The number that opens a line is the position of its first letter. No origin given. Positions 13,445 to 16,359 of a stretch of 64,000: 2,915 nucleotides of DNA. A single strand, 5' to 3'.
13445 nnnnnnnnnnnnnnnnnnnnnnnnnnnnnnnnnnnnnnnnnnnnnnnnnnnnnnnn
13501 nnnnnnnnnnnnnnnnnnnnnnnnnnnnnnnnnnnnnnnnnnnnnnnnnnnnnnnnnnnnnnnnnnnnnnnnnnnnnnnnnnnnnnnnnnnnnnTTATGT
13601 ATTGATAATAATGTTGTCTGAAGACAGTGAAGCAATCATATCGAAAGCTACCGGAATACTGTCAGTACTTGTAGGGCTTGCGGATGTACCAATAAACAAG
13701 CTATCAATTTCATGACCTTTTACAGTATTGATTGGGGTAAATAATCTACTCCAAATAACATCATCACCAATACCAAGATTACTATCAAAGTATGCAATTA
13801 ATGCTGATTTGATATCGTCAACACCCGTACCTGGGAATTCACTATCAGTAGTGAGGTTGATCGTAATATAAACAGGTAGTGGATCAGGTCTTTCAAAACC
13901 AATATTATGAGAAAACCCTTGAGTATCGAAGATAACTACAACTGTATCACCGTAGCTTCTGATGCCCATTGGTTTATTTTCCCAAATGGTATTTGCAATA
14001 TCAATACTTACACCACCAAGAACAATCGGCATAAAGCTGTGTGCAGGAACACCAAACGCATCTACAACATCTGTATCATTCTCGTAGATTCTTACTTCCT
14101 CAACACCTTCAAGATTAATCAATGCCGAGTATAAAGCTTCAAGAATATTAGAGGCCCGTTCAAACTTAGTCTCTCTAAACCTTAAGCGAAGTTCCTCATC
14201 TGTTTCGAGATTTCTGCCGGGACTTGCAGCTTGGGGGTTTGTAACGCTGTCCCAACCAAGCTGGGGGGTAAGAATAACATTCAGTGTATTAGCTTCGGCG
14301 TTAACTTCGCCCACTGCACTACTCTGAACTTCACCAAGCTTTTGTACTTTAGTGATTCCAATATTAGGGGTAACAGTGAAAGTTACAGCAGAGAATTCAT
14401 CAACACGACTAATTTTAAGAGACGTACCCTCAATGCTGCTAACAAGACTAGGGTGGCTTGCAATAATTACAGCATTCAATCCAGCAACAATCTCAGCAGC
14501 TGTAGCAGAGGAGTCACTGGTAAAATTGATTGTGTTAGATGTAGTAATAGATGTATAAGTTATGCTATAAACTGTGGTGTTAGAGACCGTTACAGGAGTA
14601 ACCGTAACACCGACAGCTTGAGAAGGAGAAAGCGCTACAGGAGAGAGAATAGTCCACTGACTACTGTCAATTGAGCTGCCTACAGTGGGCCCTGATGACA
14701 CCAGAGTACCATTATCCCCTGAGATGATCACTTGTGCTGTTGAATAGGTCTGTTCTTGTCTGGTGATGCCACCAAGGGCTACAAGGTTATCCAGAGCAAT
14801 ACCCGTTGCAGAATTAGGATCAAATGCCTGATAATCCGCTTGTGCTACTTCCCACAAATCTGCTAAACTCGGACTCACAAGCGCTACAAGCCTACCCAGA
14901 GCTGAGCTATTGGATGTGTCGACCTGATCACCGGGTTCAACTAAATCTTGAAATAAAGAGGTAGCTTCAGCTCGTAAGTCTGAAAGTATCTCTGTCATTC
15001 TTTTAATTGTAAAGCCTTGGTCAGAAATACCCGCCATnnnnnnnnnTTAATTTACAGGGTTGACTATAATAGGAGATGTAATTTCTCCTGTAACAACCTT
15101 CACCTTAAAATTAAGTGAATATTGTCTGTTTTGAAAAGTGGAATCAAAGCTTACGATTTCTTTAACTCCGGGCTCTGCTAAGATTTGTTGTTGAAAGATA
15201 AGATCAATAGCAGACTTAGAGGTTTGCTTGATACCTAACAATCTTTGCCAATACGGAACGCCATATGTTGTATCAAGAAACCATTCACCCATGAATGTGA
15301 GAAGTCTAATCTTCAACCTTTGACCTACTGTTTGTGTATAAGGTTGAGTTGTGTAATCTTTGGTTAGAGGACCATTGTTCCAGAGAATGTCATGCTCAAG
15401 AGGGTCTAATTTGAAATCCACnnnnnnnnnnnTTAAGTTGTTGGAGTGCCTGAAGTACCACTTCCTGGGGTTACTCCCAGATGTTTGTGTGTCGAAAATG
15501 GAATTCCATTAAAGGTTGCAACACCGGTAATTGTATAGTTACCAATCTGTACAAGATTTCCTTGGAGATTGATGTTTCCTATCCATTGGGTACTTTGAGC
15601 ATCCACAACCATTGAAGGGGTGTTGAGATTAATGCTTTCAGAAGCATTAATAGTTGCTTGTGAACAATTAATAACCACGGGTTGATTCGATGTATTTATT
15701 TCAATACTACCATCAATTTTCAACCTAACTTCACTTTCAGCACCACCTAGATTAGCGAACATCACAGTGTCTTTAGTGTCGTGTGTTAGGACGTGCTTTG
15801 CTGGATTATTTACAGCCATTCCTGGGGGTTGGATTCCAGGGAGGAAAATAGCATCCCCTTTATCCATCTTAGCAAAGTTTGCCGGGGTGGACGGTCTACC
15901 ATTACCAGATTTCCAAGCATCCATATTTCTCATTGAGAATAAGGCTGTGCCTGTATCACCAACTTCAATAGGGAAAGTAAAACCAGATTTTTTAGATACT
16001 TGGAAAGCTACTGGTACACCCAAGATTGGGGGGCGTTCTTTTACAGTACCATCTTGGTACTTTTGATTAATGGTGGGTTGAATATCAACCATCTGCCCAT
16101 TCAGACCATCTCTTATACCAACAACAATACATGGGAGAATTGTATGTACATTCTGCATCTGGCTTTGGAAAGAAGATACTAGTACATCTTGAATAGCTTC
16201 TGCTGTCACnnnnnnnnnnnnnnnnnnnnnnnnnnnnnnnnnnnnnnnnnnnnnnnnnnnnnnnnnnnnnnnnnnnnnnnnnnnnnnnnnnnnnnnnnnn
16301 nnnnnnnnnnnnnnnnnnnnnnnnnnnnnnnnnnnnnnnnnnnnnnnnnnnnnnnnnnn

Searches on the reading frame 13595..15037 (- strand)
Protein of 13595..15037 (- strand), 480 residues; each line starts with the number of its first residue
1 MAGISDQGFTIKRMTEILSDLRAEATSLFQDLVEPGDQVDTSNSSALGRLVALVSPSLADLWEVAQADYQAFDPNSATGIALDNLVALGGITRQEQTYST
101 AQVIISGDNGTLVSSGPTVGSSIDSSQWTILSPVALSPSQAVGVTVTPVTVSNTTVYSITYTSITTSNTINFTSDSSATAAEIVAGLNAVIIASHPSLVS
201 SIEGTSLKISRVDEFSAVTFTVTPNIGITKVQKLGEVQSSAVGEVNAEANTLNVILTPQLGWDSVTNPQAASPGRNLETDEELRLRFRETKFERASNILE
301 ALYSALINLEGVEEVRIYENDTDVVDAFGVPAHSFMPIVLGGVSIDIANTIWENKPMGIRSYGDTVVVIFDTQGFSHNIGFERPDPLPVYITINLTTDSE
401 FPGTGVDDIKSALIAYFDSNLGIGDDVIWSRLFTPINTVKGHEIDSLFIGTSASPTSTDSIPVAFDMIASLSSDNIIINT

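Call 5: search_protein_families(library=pfam, proteins=[window:13595-15037:-], max_evalue=1)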
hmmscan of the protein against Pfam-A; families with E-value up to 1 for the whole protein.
window:13595-15037:- (480 aa): 2 families
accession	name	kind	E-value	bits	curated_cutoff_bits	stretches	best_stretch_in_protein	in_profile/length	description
PF04865.19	Baseplate_J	-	1e-11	45.1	21.1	2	216-293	47-130/255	Baseplate J-like protein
PF02924.19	HDPD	-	0.019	15.6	29.1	1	94-187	16-108/116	Bacteriophage lambda head decoration protein D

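Call 6: search_protein_families(library=phrogs, proteins=[window:13595-15037:-], max_evalue=0.01)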
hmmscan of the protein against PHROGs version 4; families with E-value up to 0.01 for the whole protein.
window:13595-15037:- (480 aa): 2 families
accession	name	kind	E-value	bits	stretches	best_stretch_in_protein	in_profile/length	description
phrog_6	-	tail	1.8e-61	209.4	1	1-479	59-406/548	baseplate wedge subunit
phrog_34452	-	unknown function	2e-06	28.6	1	1-172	1-164/175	-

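Call 12: search_dna_similar(query=window:13595-15037:-, collection=phages, mode=protein, max_rows=30)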
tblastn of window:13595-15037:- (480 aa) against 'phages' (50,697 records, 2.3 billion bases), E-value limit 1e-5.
Records with a match: 1924; places in all: 1931; records where one place covers at least 80% of the query: 649.
Best place of each record, by identity: <60% 1924.
By first word of the organism name: Vibrio 391; Escherichia 385; Pseudomonas 238; Klebsiella 120; Rheinheimera 115; Salmonella 105; Erwinia 63; Acinetobacter 52; Aeromonas 39; Xanthomonas 33; and 62 more.
By host as written in the record: - 426; Escherichia coli 129; Rheinheimera sp. BAL341 115; Pseudomonas aeruginosa 72; Klebsiella pneumoniae 59; Escherichia coli K-12 MG1655 52; Erwinia amylovora 27; Pseudomonas aeruginosa PAO1 26; and 435 more.
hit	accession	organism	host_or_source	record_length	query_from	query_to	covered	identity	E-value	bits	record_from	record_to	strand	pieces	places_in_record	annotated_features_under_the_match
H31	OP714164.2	Pseudomonas phage vB_PsaM_M1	Pseudomonas sp. ZM01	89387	3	478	99%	56.3%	1e-159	506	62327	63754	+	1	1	baseplate protein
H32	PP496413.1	Pseudomonas phage vB_PpuM-Amme-3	Pseudomonas putida KT2440 and Paw85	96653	1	478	100%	47.7%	8e-119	389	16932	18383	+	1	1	baseplate protein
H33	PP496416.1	Pseudomonas phage vB_PpuM-Kassivere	Pseudomonas putida KT2440 and Paw85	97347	1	478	100%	47.7%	8e-119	389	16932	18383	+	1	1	baseplate protein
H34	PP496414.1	Pseudomonas phage vB_PpuM-KoPa-4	Pseudomonas putida KT2440 and Paw85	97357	1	478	100%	47.7%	8e-119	389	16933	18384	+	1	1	baseplate protein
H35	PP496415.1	Pseudomonas phage vB_PpuM-NoPa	Pseudomonas putida KT2440 and Paw85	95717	1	478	100%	47.5%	1e-117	385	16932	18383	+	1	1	baseplate protein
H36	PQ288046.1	Pseudomonas phage XD2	Pseudomonas aeruginosa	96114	1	478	100%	46.9%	8e-118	386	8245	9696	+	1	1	baseplate protein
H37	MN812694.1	Pectobacterium phage Bobbio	Dickeya dianthicola F101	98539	1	478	100%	46.6%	2e-115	379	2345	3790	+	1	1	record has no annotation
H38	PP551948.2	Pseudomonas phage UNO-G1W1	Pseudomonas fluorescens Migula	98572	1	478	100%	46.5%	1e-115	380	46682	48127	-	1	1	baseplate wedge subunit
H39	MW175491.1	Pseudomonas phage PN09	Pseudomonas syringae pv. actinidiae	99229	1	478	100%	45.2%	1e-110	365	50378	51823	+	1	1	hypothetical protein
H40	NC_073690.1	Pseudomonas phage PN09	Pseudomonas syringae pv. actinidiae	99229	1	478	100%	45.2%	1e-110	365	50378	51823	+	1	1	hypothetical protein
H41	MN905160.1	Pseudomonas phage PE09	Pseudomonas syringae pv. actinidiae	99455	1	478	100%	45.2%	1e-110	365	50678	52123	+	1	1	hypothetical protein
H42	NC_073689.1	Pseudomonas phage PE09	Pseudomonas syringae pv. actinidiae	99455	1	478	100%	45.2%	1e-110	365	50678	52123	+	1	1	hypothetical protein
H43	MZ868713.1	Pseudomonas phage psageK4e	Pseudomonas syringae pv. actinidiae K7#8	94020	1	478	100%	45.2%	2e-110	365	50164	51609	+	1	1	hypothetical protein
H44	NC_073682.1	Pseudomonas phage psageK4e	Pseudomonas syringae pv. actinidiae K7#8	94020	1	478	100%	45.2%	2e-110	365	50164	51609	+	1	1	hypothetical protein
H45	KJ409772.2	Pseudomonas phage phiPsa374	Pseudomonas syringae pv. actinidiae ...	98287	1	478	100%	45.2%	2e-110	365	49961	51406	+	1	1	hypothetical protein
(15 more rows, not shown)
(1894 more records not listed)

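Call 14: search_solved_structures(query=window:13595-15037:-, max_evalue=1, show_alignments=2)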
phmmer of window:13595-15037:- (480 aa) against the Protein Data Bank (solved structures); distinct sequences matched with E-value up to 1: 8.
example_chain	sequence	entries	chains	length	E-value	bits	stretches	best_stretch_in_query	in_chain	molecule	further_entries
9zd7_0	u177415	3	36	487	2.6e-110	372.9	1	1-479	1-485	gp88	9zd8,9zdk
9ndy_H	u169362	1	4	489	2.1e-42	149.1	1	1-454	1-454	Wedge protein 2 (gp023)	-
9cuy_T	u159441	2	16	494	3.4e-19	72.6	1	3-368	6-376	Wedge 2 protein | baseplate assembly protein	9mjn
21vq_h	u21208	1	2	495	4.4e-17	65.6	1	3-435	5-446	Phi92_gp145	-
7yfz_A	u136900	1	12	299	8.5e-12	48.2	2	278-477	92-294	Pam3 baseplate wedge gp22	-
7kh1_A5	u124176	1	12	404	2.4e-06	30.3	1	241-352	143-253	baseplate wedge protein, gp16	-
8v3w_E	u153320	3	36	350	0.00011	24.8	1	236-319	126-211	TRI-2 (CD1371)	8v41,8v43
21vm_B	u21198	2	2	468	0.077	15.4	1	143-193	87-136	Phi92_gp130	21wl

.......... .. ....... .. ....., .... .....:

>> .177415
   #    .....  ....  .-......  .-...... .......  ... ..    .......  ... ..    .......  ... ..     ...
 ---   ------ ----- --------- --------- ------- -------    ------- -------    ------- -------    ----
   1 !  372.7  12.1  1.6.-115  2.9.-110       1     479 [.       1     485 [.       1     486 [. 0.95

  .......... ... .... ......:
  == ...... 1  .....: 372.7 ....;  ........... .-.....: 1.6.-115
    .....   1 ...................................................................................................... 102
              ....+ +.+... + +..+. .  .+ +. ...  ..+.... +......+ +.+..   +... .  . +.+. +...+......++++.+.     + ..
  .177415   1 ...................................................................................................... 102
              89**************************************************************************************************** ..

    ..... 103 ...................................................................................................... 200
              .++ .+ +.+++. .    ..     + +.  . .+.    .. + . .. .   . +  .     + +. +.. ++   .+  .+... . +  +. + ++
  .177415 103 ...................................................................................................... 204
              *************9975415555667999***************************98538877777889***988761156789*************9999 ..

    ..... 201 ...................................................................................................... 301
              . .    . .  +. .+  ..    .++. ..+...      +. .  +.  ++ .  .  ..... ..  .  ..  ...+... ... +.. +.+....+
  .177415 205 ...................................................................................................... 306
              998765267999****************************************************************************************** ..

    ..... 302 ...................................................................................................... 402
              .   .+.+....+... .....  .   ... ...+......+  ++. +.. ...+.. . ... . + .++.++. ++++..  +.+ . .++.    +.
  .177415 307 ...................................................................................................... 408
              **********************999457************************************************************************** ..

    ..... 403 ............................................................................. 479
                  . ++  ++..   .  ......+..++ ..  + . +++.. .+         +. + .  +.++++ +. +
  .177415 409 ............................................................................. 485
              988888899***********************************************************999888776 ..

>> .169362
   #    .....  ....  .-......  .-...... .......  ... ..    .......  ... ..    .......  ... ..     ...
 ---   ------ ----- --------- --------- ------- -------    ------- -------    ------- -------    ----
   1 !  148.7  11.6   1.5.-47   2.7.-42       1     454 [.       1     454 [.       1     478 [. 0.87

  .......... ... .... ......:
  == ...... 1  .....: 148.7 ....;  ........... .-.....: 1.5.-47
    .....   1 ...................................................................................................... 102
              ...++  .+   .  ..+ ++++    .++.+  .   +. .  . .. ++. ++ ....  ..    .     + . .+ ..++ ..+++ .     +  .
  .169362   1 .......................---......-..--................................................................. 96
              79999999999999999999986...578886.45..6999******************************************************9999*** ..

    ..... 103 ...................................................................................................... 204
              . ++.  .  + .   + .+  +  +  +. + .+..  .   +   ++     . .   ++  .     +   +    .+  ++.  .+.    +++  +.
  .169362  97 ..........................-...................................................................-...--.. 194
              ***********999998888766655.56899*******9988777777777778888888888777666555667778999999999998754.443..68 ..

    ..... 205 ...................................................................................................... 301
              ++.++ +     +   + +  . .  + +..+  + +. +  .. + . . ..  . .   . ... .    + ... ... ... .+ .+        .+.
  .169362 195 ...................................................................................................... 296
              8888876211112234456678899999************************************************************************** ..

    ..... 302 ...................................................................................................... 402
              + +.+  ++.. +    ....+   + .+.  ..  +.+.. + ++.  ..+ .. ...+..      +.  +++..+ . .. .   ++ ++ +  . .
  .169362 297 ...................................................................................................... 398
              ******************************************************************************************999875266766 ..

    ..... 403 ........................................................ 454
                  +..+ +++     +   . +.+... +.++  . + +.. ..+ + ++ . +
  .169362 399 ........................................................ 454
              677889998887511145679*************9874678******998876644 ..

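Call 34: find_homologous_proteins(query=window:13595-15037:-, max_evalue=0.00001)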
Query window:13595-15037:- (480 aa): 882 proteins with E <= 0.00001 among 8000 candidates; the best 120 are listed.
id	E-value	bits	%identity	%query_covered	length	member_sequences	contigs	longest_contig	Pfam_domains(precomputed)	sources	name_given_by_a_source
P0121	4.4e-292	987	95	100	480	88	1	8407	-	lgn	-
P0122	4.6e-284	960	94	100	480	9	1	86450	-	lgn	-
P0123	7.4e-283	956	93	100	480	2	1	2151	-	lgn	-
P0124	2.4e-281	951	92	100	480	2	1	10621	-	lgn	-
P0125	2.3e-248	843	82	100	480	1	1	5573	-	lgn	-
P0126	2.2e-242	823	78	100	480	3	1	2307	-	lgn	-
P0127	2.7e-242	823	78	100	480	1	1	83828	-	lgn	-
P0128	1.2e-240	817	78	100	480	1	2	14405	-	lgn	-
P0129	1.8e-239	813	77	100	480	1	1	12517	-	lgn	-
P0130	1.7e-236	804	78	100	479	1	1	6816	-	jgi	jgi:uncharacterized phage protein gp47/JayE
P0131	2.9e-236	803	78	100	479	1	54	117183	-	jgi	jgi:uncharacterized phage protein gp47/JayE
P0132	2.9e-236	803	78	100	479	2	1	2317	-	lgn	-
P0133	1.9e-235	800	77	100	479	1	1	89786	-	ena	-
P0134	2.9e-235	800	78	100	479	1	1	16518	-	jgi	jgi:uncharacterized phage protein gp47/JayE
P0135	2.7e-234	796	76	100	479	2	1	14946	-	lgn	-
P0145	3.3e-215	733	69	100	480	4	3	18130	PF04865.20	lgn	-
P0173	2.8e-190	651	65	100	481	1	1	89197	PF04865.20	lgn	-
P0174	1.8e-189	649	64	100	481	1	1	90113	PF04865.20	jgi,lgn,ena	-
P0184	1.4e-181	623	62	100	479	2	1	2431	PF04865.20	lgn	-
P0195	9.0e-180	617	61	100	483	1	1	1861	PF04865.20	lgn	-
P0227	8.8e-177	607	59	100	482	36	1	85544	PF04865.20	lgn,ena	-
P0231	1.3e-176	606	60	100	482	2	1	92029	PF04865.20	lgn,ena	-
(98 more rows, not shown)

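Call 93: search_protein_families(library=ncbifam, proteins=[window:13595-15037:-], max_evalue=0.01)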
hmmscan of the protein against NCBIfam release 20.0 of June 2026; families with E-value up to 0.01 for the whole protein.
window:13595-15037:- (480 aa): 1 family
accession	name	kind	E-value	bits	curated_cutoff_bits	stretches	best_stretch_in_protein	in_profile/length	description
TIGR02243.1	TIGR02243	equivalog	0.006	15.2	155.8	0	246-288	453-495/659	putative baseplate assembly protein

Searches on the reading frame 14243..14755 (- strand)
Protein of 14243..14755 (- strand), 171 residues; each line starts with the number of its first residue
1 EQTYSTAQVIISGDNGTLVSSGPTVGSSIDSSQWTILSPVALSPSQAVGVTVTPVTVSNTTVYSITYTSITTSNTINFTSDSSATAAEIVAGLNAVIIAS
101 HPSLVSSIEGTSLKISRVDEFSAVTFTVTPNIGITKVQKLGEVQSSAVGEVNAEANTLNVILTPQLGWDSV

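Call 56: predict_structure(alignment_id=A2)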
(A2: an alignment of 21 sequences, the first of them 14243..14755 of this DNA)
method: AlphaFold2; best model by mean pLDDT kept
length: 171 residues; sequences in the alignment: 21
mean_pLDDT: 93.8   pTM: 0.86
mean pLDDT of the five models: 93.8, 83.6, 83.5, 82.8, 82.5
residues with pLDDT >= 90: 143; 70-90: 27; 50-70: 1; < 50: 0
segments of 3 or more residues with pLDDT < 50: none
pLDDT, mean of each block of 10 residues (from residue 1): 88 96 91 93 97 95 96 96 94 97 96 95 96 97 91 84 92 88
secondary structure, 60 per line:
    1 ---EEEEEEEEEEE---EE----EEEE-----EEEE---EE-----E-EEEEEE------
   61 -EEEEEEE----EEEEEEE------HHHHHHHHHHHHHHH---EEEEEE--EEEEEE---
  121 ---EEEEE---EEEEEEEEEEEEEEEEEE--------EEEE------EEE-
elements in order: E4-14 E24-27 E33-36 E49-54 E62-68 E73-79 H86-100 E104-109 E112-117 E124-128 E132-149 E158-161 E168-170

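Call 60: fold_search(model_id=the predicted structure, library=pdb)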
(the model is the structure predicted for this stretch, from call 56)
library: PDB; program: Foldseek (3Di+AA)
matches with E <= 10: 749; with E <= 0.001: 5
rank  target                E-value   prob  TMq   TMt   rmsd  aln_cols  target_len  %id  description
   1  9ndy_L                1.5e-10  1.00  0.84  0.32   2.3       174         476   21  Composite baseplate asymmetric unit of JohannRWettstein (Bas63) (released 2025-11-19)
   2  9ndy_I                1.8e-09  1.00  0.80  0.33   2.6       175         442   21  Composite baseplate asymmetric unit of JohannRWettstein (Bas63) (released 2025-11-19)
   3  9ndy_H                1.5e-08  1.00  0.77  0.31   2.9       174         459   19  Composite baseplate asymmetric unit of JohannRWettstein (Bas63) (released 2025-11-19)
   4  9ndy_K                2.6e-06  1.00  0.67  0.28   5.0       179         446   20  Composite baseplate asymmetric unit of JohannRWettstein (Bas63) (released 2025-11-19)
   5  9cuy_S                4.2e-06  1.00  0.57  0.25   6.0       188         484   14  Bacteriophage PhiTE extended baseplate (released 2025-04-16)
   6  4nx9                  1.5e-02  1.00  0.37  0.25   9.9       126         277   13  Crystal structure of Pseudomonas aeruginosa flagellin FliC (released 2014-01-29)
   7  9atl_A                1.5e-02  0.80  0.29  0.15  22.5       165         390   16  Cryo-EM of Stenotrophomonas maltophilia flagellum (released 2024-11-13)
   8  8es4_E                2.2e-02  1.00  0.39  0.10  11.6       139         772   16  Focused reconstruction of HRP29 tail (released 2023-10-18)
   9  8foy                  2.3e-02  0.96  0.31  0.13   9.2       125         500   13  Structure of Agrobacterium tumefaciens bacteriophage Milano contracted tail-sheath (released 2024-01-17)
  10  9cba                  2.7e-02  1.00  0.34  0.14   8.4       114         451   17  Bacteriophage PhiTE contracted tail (released 2025-04-16)
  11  5h5v_F                4.8e-02  0.44  0.27  0.16  15.0       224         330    9  Crystal structure of the flagellar cap protein FliD D1-D2-D3 domains from Escherichia coli (released 2017-02-22)
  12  8kee_A                5.6e-02  1.00  0.43  0.16   3.7       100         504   19  Cyanophage A-1(L) sheath-tube (released 2024-04-10)
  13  8kee_C                5.6e-02  1.00  0.44  0.16   7.4       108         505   16  Cyanophage A-1(L) sheath-tube (released 2024-04-10)
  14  7cz6                  5.6e-02  0.23  0.20  0.24  15.3       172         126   13  Protrusion structure of Omono River virus (released 2021-03-03)
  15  5h5v_D                5.9e-02  0.41  0.27  0.15  14.6       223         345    9  Crystal structure of the flagellar cap protein FliD D1-D2-D3 domains from Escherichia coli (released 2017-02-22)
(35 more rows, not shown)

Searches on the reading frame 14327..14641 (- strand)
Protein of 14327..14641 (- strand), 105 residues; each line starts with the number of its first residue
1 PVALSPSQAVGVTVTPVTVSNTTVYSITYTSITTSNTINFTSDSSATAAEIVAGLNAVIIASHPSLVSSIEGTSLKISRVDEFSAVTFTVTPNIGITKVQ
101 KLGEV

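Call 21: search_dna_similar(query=window:14327-14641:-, collection=phages, mode=protein, max_rows=60, max_evalue=0.01, rows=spread)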
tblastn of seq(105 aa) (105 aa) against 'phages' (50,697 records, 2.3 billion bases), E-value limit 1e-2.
Records with a match: 1; places in all: 1; records where one place covers at least 80% of the query: 0.
Best place of each record, by identity: <60% 1.
By first word of the organism name: Pseudomonas 1.
By host as written in the record: Pseudomonas sp. ZM01 1.
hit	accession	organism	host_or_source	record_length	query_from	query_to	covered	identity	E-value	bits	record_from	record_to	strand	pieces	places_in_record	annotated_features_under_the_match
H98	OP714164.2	Pseudomonas phage vB_PsaM_M1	Pseudomonas sp. ZM01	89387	46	104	56%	59.3%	2e-14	72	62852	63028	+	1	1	baseplate protein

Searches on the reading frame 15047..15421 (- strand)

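Call 71: search_protein_families(library=phrogs, proteins=[window:15047-15421:-], max_evalue=0.001)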
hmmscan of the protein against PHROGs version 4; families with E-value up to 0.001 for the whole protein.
window:15047-15421:- (124 aa): 3 families
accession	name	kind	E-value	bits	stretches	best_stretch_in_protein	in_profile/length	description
phrog_120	-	tail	4.6e-29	103.2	1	1-116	57-172/303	baseplate wedge subunit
phrog_4233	-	unknown function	1e-19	71.8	1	28-116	32-118/204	-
phrog_975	-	tail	5e-07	30.1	1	30-113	135-219/238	baseplate protein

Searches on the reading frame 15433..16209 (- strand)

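Call 71: search_protein_families(library=phrogs, proteins=[window:15433-16209:-], max_evalue=0.001)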
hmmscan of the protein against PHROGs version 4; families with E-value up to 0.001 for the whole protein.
window:15433-16209:- (258 aa): 1 family
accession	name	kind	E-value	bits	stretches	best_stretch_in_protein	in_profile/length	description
phrog_3216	-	tail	1.2e-05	26.1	1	157-255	218-324/325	baseplate assembly protein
